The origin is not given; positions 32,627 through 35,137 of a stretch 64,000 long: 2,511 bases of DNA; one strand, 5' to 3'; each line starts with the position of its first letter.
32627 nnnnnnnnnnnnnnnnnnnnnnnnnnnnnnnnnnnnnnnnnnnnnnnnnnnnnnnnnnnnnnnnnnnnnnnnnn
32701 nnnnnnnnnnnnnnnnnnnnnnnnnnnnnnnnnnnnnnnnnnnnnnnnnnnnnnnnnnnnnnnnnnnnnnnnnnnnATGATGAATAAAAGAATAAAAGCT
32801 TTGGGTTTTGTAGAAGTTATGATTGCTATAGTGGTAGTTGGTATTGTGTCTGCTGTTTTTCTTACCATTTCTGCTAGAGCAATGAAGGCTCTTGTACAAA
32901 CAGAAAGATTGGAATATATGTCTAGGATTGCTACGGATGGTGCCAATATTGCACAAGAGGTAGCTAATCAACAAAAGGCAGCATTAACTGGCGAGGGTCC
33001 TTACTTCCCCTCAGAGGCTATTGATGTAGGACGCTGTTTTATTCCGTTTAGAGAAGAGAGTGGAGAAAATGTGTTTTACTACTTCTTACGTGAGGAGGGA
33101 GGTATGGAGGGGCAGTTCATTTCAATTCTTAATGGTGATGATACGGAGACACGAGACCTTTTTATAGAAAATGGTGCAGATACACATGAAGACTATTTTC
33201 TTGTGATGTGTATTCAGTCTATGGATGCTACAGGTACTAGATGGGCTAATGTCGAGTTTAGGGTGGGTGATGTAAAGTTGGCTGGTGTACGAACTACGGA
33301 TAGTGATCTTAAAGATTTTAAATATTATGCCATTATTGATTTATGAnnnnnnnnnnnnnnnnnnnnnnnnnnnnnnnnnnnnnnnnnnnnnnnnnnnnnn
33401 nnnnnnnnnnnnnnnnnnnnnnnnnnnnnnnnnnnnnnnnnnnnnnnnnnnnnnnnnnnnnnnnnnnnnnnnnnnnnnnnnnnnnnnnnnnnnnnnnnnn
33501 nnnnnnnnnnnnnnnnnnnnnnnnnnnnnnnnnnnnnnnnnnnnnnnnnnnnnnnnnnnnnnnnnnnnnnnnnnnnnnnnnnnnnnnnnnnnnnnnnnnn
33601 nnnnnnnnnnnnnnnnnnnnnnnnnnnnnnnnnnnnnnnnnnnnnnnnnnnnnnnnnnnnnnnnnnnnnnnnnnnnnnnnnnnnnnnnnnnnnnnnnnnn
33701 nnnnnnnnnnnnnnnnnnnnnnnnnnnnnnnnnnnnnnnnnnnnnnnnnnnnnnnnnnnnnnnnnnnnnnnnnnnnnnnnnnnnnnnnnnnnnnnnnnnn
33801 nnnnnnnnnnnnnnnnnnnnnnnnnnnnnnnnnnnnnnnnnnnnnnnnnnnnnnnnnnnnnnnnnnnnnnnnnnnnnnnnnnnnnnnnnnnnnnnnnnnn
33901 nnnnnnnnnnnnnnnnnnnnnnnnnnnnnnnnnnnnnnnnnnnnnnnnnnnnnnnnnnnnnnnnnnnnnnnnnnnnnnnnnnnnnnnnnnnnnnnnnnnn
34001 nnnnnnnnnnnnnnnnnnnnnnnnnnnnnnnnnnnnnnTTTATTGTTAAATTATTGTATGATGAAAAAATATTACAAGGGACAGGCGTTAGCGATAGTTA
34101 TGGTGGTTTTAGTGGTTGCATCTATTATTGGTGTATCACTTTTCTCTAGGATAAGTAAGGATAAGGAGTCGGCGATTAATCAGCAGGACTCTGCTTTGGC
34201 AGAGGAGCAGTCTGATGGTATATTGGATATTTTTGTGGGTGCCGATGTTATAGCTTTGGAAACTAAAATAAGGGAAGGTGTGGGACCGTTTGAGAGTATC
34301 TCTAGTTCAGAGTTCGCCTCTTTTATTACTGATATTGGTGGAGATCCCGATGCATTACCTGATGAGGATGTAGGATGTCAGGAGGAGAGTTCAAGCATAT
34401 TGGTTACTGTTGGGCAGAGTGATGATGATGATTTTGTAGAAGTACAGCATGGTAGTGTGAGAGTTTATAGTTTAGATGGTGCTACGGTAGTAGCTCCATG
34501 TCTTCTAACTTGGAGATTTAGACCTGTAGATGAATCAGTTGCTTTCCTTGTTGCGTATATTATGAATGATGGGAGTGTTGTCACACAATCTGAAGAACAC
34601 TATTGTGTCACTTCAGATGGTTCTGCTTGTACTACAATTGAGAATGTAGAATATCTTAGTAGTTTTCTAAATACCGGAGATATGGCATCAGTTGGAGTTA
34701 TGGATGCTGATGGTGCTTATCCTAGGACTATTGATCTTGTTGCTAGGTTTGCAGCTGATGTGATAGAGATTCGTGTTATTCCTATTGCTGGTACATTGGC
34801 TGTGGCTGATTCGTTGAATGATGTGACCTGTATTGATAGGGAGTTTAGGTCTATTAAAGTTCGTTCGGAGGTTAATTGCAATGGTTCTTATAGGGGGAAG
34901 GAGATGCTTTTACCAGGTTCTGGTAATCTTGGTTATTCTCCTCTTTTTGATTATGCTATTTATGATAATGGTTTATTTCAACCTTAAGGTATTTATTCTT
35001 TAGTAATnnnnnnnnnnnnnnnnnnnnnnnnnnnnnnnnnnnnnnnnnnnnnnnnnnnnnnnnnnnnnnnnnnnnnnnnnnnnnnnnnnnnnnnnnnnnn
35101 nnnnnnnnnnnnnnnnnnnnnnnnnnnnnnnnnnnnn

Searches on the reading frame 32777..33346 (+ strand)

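Call 4: search_protein_families(library=pfam, proteins=[window:32777-33346:+], max_evalue=1)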
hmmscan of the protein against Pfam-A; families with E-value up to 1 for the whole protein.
window:32777-33346:+ (189 aa): 1 family
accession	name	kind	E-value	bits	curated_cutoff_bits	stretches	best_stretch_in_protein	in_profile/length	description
PF07963.17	N_methyl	-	0.0033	17.4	21.2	1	4-27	2-25/27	Prokaryotic N-terminal methylation motif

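Call 47: search_protein_families(library=ncbifam, proteins=[window:32777-33346:+], max_evalue=1)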
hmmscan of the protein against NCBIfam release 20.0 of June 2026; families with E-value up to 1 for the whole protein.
window:32777-33346:+ (189 aa): 3 families
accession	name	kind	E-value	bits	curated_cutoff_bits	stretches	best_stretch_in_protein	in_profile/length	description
NF041013.1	T4P_ComGE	equivalog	0.045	13.9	49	1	4-54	1-51/83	competence type IV pilus minor pilin ComGE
TIGR02596.1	TIGR02596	subfamily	0.26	11.3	70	1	16-66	4-54/196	Verru_Chthon cassette protein D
TIGR02532.1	IV_pilin_GFxxxE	domain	0.33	10.9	16.3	1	12-27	7-22/24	prepilin-type N-terminal cleavage/methylation domain-containing protein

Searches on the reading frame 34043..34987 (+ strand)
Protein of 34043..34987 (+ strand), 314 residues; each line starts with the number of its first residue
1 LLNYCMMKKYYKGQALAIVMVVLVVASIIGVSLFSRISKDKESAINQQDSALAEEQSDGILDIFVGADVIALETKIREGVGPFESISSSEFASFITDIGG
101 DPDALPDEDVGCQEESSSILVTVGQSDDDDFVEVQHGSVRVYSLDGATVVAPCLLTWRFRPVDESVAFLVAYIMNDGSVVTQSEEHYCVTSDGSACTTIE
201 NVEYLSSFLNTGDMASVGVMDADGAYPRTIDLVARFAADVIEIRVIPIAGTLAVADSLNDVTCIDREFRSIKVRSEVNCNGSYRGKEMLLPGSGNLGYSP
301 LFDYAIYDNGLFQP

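Call 4: search_protein_families(library=pfam, proteins=[window:34043-34987:+], max_evalue=1)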
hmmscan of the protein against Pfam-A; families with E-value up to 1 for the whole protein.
window:34043-34987:+ (314 aa): 3 families
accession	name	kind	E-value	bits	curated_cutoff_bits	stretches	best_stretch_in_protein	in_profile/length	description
PF14341.11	PilX_N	-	0.0098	16.3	25.5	1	12-33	1-22/51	PilX N-terminal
PF05579.19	Peptidase_S32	-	0.042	13.5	24.7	1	166-229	105-173/297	Equine arteritis virus serine endopeptidase S32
PF19199.5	Phage_coatGP8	-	0.16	12.6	24.6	1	15-38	43-66/69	Phage major coat protein, Gp8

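Call 47: search_protein_families(library=ncbifam, proteins=[window:34043-34987:+], max_evalue=1)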
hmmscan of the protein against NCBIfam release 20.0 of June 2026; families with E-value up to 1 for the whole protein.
window:34043-34987:+ (314 aa): 1 family
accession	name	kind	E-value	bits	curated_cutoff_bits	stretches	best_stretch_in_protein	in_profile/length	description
NF037980.1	T2SS_GspK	equivalog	0.18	11.3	130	1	12-63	2-53/307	type II secretion system minor pseudopilin GspK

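Call 95: search_solved_structures(query=A9, max_evalue=10)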
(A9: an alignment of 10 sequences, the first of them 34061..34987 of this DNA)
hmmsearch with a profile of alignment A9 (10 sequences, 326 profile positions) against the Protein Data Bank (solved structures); distinct sequences matched with E-value up to 10: 4.
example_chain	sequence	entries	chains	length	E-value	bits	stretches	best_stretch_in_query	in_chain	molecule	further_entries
5gsz_A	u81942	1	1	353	0.7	12.3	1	30-148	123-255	Kinesin-like protein KIF19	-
5gsy_K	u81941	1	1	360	0.72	12.3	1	30-148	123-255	Kinesin-like protein KIF19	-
8hnp_A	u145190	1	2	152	0.84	12.1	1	86-174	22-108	Archaeal transcription regulator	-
7vqm_A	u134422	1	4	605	3.8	9.9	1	298-321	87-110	GH2 beta-galacturonate AqGalA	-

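Call 96: search_protein_families(library=pfam, alignment_id=A9, max_evalue=1)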
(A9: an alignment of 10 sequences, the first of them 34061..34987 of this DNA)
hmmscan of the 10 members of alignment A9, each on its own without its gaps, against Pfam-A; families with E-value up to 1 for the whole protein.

A. member 1, window:34061-34987:+ (308 aa): 3 families
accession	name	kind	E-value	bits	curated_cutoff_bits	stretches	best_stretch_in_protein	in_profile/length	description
PF14341.11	PilX_N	-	0.0094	16.4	25.5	1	6-27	1-22/51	PilX N-terminal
PF05579.19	Peptidase_S32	-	0.042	13.5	24.7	1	160-223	105-173/297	Equine arteritis virus serine endopeptidase S32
PF19199.5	Phage_coatGP8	-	0.17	12.5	24.6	1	9-32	43-66/69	Phage major coat protein, Gp8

B. families by the number of members that match (of 10 scanned): 7 families
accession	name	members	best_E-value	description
PF14341.11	PilX_N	2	0.0094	PilX N-terminal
PF19199.5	Phage_coatGP8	2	0.14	Phage major coat protein, Gp8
PF12698.13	ABC2_membrane_3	1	0.036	ABC-2 family transporter protein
PF05579.19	Peptidase_S32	1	0.042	Equine arteritis virus serine endopeptidase S32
PF17537.7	DUF5455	1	0.049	Family of unknown function (DUF5455)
PF13314.11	DUF4083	1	0.23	Domain of unknown function (DUF4083)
PF22101.1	HSD_C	1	0.25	Homoserine dehydrogenase C-terminal domain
